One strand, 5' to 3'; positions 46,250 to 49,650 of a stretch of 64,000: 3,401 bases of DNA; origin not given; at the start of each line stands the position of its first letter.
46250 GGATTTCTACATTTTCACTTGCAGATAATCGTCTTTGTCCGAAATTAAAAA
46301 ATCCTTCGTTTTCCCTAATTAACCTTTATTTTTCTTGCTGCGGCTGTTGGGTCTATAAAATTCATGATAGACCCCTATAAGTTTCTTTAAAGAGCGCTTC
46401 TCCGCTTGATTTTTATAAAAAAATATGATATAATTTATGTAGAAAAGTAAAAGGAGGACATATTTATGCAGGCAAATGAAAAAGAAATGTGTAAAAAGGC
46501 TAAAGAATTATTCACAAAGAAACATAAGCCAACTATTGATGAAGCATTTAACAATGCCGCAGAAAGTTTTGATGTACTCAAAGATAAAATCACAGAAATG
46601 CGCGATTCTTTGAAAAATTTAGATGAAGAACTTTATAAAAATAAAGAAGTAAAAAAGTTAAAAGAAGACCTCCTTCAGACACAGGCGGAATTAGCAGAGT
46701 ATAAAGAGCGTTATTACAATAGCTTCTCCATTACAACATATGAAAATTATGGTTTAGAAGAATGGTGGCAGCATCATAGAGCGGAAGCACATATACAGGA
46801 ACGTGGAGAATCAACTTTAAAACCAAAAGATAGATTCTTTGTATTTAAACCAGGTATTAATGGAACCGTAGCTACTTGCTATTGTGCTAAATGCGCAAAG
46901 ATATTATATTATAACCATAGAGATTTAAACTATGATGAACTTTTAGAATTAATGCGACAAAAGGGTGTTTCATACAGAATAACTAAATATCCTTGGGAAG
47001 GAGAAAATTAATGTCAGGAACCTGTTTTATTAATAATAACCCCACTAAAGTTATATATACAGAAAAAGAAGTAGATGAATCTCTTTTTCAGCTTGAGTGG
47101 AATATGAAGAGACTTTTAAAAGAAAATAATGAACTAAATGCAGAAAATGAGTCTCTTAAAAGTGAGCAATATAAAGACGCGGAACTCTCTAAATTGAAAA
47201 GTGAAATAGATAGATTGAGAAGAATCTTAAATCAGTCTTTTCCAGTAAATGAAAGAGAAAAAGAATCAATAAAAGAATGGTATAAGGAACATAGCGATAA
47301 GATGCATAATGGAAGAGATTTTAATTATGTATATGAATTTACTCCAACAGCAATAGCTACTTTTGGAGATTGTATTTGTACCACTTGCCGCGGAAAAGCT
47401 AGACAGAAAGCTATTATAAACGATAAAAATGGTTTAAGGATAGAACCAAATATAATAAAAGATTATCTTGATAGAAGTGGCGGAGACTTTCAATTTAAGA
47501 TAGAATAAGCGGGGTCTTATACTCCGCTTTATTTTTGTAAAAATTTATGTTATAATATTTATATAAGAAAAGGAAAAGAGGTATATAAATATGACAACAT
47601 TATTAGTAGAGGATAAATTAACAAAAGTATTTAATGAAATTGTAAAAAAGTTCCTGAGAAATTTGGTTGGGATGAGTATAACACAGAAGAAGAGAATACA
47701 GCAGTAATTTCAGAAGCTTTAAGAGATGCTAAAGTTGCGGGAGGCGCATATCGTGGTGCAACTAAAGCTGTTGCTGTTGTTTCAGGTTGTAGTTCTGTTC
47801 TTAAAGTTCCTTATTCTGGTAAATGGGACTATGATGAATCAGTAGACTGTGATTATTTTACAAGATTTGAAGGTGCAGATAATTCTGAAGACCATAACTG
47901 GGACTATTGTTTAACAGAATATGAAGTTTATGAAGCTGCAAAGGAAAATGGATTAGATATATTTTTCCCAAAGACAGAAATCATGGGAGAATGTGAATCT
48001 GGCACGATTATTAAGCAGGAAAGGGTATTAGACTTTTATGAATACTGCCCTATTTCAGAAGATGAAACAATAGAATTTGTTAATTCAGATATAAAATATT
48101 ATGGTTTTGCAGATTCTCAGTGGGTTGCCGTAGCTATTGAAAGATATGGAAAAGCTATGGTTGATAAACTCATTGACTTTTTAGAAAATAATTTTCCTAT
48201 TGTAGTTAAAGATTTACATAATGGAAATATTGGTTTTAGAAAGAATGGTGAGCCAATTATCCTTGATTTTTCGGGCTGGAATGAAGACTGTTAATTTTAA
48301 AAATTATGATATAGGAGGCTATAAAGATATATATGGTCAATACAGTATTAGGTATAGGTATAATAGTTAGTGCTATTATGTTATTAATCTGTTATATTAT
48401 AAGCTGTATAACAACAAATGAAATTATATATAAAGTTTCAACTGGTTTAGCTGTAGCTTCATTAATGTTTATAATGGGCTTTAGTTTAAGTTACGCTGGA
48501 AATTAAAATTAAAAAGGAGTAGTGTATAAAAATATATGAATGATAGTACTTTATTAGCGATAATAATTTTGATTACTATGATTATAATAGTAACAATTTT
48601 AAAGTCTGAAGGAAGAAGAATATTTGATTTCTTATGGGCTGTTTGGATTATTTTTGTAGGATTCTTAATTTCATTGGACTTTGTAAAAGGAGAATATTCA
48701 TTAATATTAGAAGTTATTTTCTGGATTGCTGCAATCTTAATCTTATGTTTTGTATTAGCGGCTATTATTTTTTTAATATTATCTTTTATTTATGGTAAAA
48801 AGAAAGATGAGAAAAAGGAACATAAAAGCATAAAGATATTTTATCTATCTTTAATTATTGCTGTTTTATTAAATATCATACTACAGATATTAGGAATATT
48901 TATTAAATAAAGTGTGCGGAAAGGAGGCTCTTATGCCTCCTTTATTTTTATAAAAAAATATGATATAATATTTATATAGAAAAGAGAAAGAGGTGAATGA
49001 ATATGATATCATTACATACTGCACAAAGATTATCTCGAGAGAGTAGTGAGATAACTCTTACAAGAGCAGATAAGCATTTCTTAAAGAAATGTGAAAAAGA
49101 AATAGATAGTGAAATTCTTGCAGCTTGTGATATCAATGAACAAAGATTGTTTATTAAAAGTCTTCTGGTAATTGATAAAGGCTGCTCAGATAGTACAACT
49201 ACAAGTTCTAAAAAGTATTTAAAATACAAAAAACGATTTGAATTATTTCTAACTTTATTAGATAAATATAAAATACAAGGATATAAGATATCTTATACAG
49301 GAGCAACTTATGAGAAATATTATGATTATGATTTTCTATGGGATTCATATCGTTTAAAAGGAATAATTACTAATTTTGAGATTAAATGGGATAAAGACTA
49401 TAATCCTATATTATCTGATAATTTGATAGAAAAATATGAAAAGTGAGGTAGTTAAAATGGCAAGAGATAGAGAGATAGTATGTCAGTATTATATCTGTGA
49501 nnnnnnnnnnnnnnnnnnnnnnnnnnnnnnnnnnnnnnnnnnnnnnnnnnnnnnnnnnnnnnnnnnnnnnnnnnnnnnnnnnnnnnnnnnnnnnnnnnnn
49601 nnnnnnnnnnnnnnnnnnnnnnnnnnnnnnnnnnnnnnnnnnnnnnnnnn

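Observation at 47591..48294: Early gene split by a canonical A_AAA_AAG -1 slippery heptamer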

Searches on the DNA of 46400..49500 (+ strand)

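Call 5: search_dna_similar(query=window:46400-49500:+, collection=phages, mode=near, max_rows=30)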
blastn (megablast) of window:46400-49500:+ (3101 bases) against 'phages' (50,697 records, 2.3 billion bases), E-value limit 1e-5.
No match.

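Call 63: search_rna_families(source=window, start=47300, end=48500, threshold=evalue, max_evalue=1)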
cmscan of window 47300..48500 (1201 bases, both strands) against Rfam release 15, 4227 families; matches with E-value up to 1: 1.
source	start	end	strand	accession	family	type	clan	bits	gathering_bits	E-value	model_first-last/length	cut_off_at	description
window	47453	47541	+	RF00558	L20_leader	Cis-reg; leader;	-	19.2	58.7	0.67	1-127/127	no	Ribosomal protein L20 leader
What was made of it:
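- On Programmed -1 ribosomal frameshift site (dnaX / IS3 type): There is no Rfam match (call 63).
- Rfam gives nothing relevant (call 63).
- Tried and rejected: The Rfam L20-leader hit (E 0.67, 19 bits against a gathering score of 58.7) overlaps the upstream terminator and is taken as chance (call 63).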

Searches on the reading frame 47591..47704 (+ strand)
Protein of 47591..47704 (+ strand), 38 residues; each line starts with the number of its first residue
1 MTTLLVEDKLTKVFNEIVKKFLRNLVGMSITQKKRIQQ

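Call 19: find_encoding_contigs(protein=window:47591-47704:+, flank=1500, max_places=10)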
Protein seq(38 aa) (38 aa): 8 contigs read that carry it; 1 place shown.
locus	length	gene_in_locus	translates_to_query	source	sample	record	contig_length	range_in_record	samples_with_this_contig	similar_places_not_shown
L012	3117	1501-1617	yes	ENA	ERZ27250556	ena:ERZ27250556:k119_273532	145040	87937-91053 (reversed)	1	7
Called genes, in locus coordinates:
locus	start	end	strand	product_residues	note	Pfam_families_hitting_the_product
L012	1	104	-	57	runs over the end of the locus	-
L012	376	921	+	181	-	-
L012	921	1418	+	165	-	-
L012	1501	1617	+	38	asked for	-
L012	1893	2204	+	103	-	-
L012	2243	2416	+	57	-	-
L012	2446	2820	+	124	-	-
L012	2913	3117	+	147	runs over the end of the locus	-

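Call 65: find_encoding_contigs(protein=window:47591-47704:+, flank=60, max_places=10)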
Protein seq(38 aa) (38 aa): 6 contigs read that carry it; 6 places shown.
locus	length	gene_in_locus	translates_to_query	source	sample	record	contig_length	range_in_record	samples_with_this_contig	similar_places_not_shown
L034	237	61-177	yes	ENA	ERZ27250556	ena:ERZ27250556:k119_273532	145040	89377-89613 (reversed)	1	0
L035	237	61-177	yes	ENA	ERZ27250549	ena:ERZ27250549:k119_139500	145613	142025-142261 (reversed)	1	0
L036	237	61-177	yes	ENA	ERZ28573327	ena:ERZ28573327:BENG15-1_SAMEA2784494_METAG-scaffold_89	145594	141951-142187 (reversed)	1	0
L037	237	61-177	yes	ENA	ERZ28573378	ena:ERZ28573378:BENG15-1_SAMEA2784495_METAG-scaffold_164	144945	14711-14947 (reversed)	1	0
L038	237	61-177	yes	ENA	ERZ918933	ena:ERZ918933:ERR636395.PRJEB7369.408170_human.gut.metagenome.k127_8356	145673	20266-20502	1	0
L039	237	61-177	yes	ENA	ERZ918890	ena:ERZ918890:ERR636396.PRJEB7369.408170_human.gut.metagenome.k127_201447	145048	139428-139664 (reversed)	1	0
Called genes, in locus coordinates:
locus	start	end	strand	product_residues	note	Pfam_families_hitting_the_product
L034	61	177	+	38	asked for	-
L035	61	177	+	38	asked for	-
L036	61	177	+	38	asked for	-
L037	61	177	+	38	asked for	-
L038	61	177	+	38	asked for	-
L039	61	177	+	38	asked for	-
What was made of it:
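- The phage with this allele was abundant in two samples (call 65).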

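Call 70: search_protein_families(library=ncbifam, proteins=[P0033], max_evalue=0.1)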
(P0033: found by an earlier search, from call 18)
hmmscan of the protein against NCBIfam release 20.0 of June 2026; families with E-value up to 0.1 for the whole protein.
P0033 (234 aa): 0 families

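Call 71: search_protein_families(library=padloc, proteins=[P0033], max_evalue=0.1)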
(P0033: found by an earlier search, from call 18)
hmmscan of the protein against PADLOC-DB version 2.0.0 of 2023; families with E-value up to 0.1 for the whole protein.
P0033 (234 aa): 0 families

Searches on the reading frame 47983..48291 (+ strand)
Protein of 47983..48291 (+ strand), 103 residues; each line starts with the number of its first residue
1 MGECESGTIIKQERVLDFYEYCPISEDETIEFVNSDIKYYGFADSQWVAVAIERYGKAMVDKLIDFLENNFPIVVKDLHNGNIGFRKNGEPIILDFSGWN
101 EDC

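Call 16: find_encoding_contigs(protein=window:47983-48291:+, flank=3000, max_places=10)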
Protein seq(103 aa) (103 aa): 9 contigs read that carry it; 2 places shown.
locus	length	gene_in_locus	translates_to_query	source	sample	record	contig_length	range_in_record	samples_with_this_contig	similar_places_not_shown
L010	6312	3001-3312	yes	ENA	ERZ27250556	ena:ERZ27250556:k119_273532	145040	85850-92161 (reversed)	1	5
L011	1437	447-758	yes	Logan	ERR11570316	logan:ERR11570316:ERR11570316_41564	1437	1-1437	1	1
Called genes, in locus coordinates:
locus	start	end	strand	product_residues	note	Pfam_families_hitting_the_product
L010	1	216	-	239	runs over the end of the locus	-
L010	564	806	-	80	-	PF08222:HTH_CodY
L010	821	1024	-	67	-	-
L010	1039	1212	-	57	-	-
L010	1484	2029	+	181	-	-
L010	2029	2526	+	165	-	-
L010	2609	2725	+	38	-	-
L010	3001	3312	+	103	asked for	-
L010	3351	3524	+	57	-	-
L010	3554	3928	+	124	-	-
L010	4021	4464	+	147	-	-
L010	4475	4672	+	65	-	-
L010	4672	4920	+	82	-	-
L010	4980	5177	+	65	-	-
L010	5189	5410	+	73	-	-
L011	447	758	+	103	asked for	-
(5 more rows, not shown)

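Call 18: list_cluster_members(proteins=[window:47983-48291:+, window:47591-47704:+, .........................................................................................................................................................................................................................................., P0001])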
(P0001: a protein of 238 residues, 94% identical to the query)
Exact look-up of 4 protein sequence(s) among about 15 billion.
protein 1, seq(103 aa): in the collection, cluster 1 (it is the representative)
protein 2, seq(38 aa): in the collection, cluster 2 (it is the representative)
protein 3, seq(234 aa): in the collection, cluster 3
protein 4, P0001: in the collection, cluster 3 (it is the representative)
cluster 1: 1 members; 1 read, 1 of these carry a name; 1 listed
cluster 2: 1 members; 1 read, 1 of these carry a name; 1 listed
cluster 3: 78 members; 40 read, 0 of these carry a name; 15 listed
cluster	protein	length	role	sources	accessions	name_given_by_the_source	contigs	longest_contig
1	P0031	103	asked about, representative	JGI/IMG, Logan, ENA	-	hypothetical protein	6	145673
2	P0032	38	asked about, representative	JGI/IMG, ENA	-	hypothetical protein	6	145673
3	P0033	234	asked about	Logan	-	-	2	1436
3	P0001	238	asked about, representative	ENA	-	-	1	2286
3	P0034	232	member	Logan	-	-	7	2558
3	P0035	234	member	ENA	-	-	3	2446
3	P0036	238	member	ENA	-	-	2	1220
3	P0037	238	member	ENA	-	-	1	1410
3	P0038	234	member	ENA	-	-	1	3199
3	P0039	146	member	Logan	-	-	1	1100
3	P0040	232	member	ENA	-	-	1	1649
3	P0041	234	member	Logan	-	-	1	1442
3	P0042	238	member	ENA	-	-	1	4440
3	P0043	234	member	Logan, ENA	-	-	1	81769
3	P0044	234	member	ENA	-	-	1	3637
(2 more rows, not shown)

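Call 21: find_encoding_contigs(protein=P0033, flank=1500, max_places=10)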
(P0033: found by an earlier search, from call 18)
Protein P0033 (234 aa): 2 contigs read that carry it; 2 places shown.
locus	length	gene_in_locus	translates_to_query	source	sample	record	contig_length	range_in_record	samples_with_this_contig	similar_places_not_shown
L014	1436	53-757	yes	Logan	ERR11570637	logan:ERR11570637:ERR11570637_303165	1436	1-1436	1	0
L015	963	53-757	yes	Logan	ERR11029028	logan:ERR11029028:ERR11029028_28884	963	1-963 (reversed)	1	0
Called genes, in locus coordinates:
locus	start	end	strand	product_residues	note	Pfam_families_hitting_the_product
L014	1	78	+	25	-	?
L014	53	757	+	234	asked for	-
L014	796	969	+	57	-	-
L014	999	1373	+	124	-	-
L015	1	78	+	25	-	?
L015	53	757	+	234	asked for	-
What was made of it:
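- On Homopolymer indel (slipped-strand) allele of an otherwise intact gene: P0033 is identical to the fused 234-aa sequence (calls 18, 21).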

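Call 22: find_encoding_contigs(protein=P0043, flank=1500, max_places=10)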
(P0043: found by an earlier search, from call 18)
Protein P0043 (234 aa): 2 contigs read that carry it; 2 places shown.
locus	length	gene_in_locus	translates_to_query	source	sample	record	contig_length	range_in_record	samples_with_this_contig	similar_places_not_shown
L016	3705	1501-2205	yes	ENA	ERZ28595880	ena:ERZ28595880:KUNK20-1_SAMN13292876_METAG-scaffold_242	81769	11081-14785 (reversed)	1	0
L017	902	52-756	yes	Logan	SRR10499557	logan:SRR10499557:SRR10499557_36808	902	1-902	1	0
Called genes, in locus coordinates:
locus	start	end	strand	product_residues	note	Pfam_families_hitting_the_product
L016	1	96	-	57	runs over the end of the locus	-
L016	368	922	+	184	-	-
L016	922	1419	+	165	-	-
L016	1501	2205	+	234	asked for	-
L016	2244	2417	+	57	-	-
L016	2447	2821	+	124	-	-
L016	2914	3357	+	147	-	-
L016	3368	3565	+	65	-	-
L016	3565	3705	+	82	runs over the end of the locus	-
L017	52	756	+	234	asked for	-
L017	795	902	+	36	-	?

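Call 70: search_protein_families(library=ncbifam, proteins=[P0033], max_evalue=0.1)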
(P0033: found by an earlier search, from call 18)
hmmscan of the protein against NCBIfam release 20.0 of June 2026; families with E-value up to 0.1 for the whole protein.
P0033 (234 aa): 0 families

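Call 71: search_protein_families(library=padloc, proteins=[P0033], max_evalue=0.1)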
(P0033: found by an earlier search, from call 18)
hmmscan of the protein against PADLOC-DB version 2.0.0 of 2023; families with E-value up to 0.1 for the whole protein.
P0033 (234 aa): 0 families
